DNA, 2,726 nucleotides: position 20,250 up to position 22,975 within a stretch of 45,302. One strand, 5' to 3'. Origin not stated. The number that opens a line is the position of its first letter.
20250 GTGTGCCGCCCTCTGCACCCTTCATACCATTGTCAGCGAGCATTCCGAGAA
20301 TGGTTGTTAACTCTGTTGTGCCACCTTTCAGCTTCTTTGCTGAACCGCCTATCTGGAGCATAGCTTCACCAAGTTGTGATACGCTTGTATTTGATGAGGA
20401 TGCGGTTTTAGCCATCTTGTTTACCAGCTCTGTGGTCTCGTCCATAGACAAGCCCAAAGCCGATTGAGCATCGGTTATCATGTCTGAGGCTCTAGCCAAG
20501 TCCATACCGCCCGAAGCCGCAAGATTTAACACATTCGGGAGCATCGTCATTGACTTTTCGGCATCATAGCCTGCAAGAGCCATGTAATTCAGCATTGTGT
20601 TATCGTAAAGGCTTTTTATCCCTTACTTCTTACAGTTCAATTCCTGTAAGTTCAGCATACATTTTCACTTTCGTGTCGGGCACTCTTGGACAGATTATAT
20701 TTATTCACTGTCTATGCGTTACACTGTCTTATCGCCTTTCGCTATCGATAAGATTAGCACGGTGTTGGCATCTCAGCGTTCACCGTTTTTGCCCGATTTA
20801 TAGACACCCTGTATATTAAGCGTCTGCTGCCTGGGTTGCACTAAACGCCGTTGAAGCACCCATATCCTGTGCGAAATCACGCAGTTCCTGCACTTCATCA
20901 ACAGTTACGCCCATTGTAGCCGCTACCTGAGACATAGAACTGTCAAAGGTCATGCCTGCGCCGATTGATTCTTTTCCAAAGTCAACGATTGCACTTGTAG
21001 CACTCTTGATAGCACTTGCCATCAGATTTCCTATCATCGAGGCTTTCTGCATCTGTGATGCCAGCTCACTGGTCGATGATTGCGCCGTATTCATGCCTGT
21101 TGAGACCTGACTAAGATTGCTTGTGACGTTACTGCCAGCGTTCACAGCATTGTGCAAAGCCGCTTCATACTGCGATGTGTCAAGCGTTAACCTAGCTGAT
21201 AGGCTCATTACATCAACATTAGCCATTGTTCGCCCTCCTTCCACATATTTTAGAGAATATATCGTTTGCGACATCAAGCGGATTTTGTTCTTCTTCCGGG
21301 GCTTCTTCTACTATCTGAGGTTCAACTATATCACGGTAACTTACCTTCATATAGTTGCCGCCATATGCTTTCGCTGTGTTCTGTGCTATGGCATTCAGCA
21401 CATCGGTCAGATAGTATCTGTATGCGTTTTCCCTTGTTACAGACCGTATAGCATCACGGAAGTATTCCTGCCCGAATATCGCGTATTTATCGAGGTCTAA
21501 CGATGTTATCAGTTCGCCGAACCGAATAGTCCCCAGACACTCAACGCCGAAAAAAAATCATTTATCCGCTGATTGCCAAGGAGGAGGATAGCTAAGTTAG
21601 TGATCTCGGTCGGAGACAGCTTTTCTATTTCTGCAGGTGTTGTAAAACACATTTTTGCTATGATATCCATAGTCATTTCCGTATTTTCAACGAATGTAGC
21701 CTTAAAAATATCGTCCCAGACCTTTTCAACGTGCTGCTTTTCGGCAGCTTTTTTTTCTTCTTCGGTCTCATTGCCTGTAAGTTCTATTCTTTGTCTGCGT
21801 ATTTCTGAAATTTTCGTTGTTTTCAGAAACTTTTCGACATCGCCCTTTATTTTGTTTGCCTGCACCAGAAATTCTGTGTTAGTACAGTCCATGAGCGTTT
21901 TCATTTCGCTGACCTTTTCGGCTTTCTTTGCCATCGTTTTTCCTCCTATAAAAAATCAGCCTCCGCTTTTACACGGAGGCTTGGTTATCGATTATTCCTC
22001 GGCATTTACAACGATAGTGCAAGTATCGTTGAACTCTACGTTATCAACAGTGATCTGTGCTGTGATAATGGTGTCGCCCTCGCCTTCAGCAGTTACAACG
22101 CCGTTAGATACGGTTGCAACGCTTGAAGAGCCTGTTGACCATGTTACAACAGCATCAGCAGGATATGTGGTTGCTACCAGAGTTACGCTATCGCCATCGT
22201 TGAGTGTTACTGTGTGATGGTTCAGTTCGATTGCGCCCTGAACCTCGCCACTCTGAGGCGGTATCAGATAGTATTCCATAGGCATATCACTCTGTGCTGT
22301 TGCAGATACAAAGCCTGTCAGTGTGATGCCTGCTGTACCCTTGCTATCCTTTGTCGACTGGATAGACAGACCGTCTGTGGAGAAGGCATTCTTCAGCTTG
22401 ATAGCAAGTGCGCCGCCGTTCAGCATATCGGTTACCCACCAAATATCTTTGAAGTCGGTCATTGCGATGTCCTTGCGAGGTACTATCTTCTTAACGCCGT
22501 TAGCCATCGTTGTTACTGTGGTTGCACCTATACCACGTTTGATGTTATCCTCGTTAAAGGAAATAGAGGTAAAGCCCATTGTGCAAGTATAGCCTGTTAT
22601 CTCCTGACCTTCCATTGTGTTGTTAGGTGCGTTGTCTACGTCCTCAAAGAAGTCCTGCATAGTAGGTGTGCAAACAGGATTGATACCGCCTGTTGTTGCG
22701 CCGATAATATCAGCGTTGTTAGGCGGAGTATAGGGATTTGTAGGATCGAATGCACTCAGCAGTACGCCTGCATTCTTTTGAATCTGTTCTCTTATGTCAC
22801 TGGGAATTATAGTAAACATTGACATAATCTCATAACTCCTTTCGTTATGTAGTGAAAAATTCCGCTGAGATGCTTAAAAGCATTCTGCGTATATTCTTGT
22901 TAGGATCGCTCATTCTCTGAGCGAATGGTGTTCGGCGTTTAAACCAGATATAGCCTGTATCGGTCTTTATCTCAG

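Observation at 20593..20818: Tape-measure gene split by a compact, ORF-less group I-like intron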

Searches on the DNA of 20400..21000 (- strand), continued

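Call 56: search_with_rna_model(model_id=R1, source=L129, max_evalue=0.01, show_alignments=1)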
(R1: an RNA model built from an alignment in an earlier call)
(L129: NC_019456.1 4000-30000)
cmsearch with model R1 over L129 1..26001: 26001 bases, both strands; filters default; matches with E-value up to 0.01: 1.
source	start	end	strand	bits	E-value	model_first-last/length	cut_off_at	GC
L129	8069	8401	+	108.8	2.8e-32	1-257/257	no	0.4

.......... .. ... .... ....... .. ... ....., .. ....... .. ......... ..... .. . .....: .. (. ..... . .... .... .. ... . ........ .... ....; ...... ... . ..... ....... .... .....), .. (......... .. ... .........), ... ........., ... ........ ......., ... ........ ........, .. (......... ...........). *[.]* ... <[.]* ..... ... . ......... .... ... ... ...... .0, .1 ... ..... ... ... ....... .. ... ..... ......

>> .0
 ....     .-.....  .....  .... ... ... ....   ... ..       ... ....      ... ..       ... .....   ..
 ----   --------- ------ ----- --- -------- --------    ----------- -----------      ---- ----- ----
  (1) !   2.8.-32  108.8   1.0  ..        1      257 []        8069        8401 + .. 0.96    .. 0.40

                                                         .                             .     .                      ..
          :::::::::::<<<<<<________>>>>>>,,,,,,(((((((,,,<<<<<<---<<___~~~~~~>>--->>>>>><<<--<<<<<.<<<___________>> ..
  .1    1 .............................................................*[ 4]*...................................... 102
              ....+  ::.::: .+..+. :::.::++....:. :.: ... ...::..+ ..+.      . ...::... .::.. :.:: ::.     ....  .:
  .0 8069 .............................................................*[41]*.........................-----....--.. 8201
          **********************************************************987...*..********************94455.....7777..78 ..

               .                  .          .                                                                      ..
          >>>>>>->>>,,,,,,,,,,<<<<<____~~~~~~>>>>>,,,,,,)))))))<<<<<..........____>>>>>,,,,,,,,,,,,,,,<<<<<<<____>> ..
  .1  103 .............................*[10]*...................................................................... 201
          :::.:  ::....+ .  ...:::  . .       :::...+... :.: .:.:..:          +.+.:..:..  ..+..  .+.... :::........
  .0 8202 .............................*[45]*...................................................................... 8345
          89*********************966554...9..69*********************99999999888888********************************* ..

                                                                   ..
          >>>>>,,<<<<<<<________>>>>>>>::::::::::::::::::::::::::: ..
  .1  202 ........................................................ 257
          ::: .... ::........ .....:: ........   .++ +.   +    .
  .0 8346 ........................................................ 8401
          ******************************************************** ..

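Call 59: search_with_rna_model(model_id=R1, sources=[L130, L131, L132, L128], max_evalue=0.01, show_alignments=2)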
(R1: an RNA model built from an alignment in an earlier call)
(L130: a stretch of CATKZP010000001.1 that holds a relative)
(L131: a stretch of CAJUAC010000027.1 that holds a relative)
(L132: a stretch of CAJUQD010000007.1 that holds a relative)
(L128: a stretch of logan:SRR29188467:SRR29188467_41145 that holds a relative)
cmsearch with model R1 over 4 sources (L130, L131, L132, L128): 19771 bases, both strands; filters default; matches with E-value up to 0.01: 1.
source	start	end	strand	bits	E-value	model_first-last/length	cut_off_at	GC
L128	6857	7072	+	28.3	1.1e-07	1-208/257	3'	0.42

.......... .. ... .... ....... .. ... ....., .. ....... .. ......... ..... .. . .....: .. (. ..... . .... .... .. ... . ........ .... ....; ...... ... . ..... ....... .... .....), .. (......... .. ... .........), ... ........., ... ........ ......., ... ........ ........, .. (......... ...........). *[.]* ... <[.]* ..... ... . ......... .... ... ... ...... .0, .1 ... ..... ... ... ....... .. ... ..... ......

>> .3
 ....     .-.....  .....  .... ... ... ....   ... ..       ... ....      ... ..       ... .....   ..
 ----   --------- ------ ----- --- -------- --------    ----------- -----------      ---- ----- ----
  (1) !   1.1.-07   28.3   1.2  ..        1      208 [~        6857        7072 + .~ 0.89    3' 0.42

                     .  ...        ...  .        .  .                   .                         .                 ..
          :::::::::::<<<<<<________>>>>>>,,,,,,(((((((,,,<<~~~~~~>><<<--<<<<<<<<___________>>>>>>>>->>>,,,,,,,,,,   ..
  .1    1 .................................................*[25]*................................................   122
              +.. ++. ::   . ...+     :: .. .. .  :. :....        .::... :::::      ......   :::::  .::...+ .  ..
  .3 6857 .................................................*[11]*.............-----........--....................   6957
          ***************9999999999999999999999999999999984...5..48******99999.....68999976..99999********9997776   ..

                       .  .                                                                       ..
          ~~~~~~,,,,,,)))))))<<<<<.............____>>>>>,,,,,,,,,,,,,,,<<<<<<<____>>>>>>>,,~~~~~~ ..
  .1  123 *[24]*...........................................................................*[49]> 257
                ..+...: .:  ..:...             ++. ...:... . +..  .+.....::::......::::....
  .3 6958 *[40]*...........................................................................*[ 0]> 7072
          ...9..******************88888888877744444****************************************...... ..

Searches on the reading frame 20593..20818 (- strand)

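Call 68: search_protein_families(library=pfam, proteins=[L004:1868-2464:+], max_evalue=0.01)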
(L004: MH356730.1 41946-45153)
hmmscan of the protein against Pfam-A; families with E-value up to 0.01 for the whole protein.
L004:1868-2464:+ (198 aa): 1 family
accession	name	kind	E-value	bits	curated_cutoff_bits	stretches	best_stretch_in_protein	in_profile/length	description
PF01541.30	GIY-YIG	-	4.7e-05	24.1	22.6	1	2-84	2-73/78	GIY-YIG catalytic domain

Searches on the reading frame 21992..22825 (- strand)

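Call 50: search_protein_families(library=pfam, proteins=[window:21992-22825:-], max_evalue=0.001)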
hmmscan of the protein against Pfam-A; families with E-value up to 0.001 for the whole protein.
window:21992-22825:- (277 aa): 1 family
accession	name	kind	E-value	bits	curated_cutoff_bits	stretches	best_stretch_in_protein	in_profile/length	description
PF02368.24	Big_2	-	1.4e-06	28.5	22.8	1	199-270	5-78/79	Bacterial Ig-like domain (group 2)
